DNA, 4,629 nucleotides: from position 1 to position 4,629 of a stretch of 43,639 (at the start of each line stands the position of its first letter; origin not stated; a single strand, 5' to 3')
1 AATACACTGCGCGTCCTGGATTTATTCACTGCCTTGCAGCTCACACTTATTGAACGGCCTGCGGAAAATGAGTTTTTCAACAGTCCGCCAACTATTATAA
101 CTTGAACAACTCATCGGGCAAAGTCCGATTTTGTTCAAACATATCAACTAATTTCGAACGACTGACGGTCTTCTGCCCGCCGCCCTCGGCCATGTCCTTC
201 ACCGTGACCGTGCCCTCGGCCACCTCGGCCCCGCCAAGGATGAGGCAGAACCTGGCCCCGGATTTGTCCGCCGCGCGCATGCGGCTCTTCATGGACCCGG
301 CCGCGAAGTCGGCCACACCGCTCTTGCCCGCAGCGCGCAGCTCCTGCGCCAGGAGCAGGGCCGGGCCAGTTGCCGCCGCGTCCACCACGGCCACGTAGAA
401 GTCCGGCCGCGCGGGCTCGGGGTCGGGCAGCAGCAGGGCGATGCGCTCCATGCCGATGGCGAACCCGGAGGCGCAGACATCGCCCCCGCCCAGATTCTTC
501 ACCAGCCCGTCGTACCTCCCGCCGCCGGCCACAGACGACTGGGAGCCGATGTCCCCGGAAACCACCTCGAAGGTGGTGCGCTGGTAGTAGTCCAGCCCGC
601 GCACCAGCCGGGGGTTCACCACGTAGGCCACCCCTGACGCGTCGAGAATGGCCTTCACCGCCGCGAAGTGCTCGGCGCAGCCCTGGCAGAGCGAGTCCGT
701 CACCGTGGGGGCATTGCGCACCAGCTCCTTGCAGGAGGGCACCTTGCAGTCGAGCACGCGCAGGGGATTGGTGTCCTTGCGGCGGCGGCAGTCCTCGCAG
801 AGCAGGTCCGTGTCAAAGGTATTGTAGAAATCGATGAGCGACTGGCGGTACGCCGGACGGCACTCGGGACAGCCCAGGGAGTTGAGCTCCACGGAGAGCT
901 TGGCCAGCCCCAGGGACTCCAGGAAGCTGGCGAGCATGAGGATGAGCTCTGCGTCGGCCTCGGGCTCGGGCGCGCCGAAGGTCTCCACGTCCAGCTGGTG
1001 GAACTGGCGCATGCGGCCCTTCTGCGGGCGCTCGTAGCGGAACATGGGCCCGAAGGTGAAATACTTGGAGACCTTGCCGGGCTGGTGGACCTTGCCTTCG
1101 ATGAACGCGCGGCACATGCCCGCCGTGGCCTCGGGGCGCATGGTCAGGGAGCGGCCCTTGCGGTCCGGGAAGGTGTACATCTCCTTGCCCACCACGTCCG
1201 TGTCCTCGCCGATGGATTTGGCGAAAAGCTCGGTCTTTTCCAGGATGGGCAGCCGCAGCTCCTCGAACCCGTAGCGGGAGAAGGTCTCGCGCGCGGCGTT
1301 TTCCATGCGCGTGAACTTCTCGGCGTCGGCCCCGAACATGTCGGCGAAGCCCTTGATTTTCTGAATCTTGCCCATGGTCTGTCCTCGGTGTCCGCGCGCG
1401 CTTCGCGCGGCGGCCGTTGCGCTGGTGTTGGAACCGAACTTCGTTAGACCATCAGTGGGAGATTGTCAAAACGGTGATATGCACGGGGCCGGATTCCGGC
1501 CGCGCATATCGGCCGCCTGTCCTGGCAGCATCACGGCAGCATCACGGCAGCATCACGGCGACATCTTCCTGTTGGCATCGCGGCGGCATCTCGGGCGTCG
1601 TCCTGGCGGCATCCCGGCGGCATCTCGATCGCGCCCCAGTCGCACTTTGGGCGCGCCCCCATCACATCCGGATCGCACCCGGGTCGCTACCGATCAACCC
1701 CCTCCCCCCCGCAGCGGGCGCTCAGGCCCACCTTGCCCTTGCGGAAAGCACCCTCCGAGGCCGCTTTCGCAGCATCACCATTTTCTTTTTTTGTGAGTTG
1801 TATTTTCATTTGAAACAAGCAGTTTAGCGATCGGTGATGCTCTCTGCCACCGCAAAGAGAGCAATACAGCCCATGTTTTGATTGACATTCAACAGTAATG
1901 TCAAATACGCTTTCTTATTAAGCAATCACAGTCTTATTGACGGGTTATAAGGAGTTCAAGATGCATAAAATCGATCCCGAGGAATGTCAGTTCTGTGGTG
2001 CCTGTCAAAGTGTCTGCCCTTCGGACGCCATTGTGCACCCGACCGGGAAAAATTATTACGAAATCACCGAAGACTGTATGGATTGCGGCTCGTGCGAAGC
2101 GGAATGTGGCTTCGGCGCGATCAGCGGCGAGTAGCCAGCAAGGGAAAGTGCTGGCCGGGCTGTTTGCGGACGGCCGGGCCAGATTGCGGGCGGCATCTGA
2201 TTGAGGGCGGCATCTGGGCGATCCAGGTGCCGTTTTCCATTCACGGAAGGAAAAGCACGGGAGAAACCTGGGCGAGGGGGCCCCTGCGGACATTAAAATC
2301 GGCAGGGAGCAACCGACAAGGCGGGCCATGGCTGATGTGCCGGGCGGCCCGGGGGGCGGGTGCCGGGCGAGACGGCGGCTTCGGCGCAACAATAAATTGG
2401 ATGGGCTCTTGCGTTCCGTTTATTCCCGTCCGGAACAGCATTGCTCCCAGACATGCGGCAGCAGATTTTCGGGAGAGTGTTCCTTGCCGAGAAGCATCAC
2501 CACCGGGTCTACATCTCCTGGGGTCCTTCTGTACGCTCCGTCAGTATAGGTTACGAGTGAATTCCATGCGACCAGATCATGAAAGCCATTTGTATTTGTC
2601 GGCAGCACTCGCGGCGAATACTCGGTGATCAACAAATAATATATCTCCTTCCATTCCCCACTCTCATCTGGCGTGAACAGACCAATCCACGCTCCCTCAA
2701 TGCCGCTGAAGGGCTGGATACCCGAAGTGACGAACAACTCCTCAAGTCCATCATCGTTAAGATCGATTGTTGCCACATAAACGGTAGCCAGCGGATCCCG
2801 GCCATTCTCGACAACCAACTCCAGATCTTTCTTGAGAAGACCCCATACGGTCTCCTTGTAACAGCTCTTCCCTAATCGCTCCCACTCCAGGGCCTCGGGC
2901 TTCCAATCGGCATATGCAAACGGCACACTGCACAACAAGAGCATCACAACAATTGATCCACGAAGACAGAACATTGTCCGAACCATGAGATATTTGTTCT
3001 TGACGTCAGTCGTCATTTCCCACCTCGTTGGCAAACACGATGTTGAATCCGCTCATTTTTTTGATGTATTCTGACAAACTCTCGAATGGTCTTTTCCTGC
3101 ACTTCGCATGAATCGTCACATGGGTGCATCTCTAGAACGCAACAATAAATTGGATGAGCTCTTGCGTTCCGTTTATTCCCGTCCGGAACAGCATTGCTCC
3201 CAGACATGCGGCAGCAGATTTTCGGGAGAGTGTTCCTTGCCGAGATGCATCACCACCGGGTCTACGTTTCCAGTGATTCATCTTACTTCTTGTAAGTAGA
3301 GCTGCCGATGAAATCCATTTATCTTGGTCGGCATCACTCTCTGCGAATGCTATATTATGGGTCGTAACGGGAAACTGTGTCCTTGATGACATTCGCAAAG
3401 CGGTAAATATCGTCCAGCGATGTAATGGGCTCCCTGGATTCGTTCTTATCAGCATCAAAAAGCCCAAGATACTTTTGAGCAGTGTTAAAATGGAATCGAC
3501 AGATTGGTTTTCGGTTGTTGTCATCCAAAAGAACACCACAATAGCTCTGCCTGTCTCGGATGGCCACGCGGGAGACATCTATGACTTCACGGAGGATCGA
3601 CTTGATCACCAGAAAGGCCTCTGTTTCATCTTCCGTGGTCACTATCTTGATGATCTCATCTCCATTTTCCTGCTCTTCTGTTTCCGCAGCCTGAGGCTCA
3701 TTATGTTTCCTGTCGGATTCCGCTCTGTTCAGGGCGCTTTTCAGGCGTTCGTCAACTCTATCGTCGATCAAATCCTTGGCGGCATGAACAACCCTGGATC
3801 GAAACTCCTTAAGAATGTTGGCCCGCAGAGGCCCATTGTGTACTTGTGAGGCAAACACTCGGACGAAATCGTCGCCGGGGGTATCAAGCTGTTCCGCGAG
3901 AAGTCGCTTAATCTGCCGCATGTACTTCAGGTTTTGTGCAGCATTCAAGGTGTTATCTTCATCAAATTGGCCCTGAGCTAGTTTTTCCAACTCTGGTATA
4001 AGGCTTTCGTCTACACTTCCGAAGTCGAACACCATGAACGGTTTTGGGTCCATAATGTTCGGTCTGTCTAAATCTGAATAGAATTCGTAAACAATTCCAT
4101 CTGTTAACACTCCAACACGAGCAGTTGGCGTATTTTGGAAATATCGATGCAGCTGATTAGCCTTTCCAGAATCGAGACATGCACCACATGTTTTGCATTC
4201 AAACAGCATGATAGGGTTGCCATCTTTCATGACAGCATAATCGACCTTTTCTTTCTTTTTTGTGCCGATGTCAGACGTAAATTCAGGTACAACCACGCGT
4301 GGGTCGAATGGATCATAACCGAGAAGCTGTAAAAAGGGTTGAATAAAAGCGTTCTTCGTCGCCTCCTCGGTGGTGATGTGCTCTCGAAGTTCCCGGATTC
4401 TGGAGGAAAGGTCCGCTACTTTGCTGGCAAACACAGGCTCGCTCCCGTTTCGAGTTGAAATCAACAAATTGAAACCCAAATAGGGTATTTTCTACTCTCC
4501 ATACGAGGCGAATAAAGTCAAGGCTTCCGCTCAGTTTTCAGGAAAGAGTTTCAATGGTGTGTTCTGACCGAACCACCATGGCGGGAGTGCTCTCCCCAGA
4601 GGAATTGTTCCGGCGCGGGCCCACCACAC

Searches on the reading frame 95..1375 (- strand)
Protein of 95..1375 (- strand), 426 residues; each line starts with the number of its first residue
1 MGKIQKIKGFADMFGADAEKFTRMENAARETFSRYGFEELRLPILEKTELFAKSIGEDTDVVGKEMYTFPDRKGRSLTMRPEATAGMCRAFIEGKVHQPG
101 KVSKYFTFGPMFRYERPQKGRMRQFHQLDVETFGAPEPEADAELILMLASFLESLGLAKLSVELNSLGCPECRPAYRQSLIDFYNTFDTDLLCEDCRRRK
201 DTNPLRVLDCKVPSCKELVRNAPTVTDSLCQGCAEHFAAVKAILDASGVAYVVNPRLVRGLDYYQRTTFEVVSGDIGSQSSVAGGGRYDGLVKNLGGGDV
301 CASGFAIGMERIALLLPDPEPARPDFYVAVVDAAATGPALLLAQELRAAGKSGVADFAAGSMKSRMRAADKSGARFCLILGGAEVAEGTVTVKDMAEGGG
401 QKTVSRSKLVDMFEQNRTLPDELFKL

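Call 31: search_protein_families(library=pfam, proteins=[window:95-1375:-], max_evalue=0.00001)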
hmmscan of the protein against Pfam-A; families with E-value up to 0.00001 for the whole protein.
window:95-1375:- (426 aa): 4 families
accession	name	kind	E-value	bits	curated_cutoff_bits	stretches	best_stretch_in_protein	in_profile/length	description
PF13393.11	tRNA-synt_His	-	3.4e-40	138.6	25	1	9-312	1-308/308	Histidyl-tRNA synthetase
PF00587.30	tRNA-synt_2b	-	2.1e-16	60.9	29.3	1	67-297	1-147/179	tRNA synthetase class II core domain (G, H, P, S and T)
PF03129.25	HGTP_anticodon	-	3.3e-13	50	21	1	327-415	3-93/94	Anticodon binding domain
PF00152.25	tRNA-synt_2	-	1.7e-06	27.8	25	0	100-132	89-121/308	tRNA synthetases class II (D, K and N)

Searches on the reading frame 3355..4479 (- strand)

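Call 32: search_protein_families(library=pfam, proteins=[window:3355-4479:-], max_evalue=0.00001)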
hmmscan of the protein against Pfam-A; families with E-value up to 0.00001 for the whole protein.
window:3355-4479:- (374 aa): 2 families
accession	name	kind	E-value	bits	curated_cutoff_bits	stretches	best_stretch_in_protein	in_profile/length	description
PF04313.20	HSDR_N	-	5.8e-11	43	25.1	1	63-141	114-197/198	Type I restriction enzyme R protein N terminus (HSDR_N)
PF13588.12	HSDR_N_2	-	3.8e-07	30.6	25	1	38-135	2-95/110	Type I restriction enzyme R protein N terminus (HSDR_N)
